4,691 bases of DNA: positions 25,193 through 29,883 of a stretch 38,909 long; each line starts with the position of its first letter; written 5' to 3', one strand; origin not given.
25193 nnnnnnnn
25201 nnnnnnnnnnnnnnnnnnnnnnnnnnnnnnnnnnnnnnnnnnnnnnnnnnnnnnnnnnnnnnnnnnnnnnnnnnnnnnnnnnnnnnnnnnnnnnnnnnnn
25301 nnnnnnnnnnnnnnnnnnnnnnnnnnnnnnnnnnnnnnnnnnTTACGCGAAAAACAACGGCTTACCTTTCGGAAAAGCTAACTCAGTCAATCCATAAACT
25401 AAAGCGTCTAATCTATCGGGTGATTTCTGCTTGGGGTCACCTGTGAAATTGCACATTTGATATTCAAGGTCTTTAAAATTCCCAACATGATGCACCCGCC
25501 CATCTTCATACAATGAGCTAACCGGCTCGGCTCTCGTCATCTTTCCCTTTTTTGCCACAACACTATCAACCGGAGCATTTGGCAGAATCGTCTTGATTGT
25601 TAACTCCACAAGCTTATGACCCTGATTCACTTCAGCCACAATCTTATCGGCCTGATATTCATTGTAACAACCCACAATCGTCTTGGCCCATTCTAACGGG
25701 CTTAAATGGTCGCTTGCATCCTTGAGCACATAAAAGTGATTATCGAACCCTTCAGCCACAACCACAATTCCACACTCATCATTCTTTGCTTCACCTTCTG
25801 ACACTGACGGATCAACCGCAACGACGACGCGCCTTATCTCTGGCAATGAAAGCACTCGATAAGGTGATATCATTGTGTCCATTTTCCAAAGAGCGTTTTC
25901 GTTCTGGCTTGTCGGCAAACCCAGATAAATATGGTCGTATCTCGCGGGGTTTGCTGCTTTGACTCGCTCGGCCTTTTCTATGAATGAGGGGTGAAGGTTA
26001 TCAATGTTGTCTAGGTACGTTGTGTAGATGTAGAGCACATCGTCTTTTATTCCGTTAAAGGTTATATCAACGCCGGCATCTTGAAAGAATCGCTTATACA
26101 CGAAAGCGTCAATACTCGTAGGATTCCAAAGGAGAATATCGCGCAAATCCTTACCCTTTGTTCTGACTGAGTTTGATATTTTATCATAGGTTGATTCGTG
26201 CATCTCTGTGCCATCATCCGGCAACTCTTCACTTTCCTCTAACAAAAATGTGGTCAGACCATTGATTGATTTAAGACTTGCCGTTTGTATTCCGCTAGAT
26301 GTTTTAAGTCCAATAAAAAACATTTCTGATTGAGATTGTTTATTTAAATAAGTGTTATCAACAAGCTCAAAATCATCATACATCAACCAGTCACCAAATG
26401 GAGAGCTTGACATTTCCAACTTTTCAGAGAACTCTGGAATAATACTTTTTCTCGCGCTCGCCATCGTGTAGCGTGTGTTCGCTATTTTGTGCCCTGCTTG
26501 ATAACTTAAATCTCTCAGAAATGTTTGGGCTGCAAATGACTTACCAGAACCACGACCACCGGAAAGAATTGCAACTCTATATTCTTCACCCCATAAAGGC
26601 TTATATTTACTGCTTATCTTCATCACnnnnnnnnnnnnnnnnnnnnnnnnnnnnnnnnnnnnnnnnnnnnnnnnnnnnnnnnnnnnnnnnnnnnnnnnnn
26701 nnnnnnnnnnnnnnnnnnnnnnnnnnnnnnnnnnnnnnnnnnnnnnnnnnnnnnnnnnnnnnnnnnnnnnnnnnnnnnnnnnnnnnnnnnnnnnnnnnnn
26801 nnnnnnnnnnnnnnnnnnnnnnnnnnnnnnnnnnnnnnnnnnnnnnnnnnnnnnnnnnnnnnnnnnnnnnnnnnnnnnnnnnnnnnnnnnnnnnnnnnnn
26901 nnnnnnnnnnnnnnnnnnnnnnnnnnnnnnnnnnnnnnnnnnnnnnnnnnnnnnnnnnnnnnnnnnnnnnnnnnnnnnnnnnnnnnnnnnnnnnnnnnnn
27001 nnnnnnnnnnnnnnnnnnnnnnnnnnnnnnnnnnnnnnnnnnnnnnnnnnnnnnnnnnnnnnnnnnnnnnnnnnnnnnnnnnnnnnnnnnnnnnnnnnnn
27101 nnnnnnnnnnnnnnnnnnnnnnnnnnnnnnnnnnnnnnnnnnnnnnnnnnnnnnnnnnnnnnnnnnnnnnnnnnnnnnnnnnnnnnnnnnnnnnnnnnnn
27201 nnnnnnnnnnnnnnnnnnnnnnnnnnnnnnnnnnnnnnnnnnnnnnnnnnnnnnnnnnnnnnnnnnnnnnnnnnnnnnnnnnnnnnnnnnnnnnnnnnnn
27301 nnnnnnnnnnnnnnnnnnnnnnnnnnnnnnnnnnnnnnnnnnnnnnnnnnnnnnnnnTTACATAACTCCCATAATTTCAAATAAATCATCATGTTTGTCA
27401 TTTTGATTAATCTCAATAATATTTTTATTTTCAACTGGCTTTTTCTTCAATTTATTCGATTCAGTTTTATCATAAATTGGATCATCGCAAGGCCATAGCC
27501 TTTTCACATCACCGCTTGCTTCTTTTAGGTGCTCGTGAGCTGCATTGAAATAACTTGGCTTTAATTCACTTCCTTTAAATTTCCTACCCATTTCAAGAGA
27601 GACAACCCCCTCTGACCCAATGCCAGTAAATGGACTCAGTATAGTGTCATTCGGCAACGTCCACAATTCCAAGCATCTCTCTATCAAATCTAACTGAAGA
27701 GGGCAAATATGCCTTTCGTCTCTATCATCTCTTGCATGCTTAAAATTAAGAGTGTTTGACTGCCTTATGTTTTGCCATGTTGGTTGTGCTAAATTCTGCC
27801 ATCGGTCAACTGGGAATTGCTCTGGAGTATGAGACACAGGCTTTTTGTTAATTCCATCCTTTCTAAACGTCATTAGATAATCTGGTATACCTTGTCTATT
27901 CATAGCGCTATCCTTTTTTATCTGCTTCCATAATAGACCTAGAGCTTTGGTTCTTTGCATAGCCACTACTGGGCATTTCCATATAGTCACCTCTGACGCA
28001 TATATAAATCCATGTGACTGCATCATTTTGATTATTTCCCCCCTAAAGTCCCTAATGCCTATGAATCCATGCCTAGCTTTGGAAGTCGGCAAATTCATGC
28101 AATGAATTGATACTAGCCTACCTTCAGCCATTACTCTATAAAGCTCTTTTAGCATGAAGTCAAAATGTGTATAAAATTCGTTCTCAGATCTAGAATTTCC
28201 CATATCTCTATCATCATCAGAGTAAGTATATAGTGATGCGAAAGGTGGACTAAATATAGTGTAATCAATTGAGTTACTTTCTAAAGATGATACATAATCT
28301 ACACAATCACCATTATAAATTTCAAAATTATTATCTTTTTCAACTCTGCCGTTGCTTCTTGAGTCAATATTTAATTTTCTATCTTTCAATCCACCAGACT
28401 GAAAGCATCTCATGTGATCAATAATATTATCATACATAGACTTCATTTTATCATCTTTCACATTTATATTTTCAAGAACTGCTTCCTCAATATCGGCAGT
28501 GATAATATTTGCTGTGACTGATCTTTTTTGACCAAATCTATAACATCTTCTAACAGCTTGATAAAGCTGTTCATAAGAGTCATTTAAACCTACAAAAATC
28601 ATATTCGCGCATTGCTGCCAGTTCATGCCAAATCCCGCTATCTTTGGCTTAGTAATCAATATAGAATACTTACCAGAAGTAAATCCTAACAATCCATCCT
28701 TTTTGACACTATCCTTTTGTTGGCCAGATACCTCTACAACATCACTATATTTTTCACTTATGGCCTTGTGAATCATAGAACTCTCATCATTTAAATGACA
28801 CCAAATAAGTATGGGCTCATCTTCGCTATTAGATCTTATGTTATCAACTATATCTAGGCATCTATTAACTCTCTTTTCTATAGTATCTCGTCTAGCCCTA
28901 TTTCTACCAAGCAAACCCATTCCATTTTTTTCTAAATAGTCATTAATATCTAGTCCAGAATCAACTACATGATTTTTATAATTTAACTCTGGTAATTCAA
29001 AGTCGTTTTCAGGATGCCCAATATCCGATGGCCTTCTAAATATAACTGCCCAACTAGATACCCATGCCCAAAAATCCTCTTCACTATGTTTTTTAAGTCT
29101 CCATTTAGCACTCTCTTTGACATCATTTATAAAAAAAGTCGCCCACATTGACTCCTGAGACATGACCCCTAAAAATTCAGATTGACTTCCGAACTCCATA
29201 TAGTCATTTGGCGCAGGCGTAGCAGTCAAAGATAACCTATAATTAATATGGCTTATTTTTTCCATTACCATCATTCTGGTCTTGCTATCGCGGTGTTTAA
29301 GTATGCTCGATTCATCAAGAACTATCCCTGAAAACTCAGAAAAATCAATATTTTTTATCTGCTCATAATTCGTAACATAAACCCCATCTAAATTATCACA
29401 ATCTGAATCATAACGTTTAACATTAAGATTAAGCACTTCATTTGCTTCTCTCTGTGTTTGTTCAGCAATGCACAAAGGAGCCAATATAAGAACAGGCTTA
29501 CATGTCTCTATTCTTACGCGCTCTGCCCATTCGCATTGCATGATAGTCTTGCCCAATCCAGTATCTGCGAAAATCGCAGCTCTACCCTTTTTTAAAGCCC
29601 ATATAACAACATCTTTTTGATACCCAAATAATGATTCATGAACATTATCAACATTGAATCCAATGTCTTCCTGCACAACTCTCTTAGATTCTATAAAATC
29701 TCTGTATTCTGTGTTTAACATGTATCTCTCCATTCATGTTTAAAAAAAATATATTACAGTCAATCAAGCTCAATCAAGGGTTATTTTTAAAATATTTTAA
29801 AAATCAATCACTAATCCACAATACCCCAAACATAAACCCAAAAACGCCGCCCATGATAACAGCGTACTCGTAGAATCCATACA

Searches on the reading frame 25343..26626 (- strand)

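Call 25: search_protein_families(library=phrogs, proteins=[window:25343-26626:-], max_evalue=0.00001)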
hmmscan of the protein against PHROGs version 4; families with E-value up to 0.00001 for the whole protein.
window:25343-26626:- (427 aa): 5 families
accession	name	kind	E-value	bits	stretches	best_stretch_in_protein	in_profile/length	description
phrog_979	-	head and packaging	1.4e-32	114.2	1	200-418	369-601/642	terminase large subunit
phrog_2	-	head and packaging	3.9e-32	112.9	1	8-420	264-596/807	terminase large subunit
phrog_38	-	head and packaging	1.2e-30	107.9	1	219-419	501-706/760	terminase large subunit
phrog_3717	-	head and packaging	3.2e-27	96.7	1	2-252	9-238/277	terminase large subunit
phrog_5573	-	head and packaging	5e-08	33.7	1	255-414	75-232/250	terminase large subunit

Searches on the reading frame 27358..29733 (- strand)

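Call 25: search_protein_families(library=phrogs, proteins=[window:27358-29733:-], max_evalue=0.00001)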
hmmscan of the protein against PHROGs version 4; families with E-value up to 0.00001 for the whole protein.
window:27358-29733:- (791 aa): 8 families
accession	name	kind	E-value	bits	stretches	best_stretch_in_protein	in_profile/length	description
phrog_16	-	DNA, RNA and nucleotide metabolism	2e-74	252.4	1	29-772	267-947/986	DNA helicase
phrog_62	-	DNA, RNA and nucleotide metabolism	5e-61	207.6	1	30-492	692-1184/1881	DNA helicase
phrog_67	-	other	6.8e-38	132.2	1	441-785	102-403/743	DNA methyltransferase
phrog_498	-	other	6.7e-19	68.8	2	640-772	324-455/633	DNA methyltransferase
phrog_12517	-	unknown function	2.2e-12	47.8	1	463-585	153-269/316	-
phrog_6025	-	other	8.5e-11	42.8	1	466-596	8-119/192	DNA methyltransferase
phrog_11354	-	unknown function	2e-09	38.2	1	341-436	11-107/116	-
phrog_18293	-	other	1.6e-06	29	1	660-739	33-110/119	methyltransferase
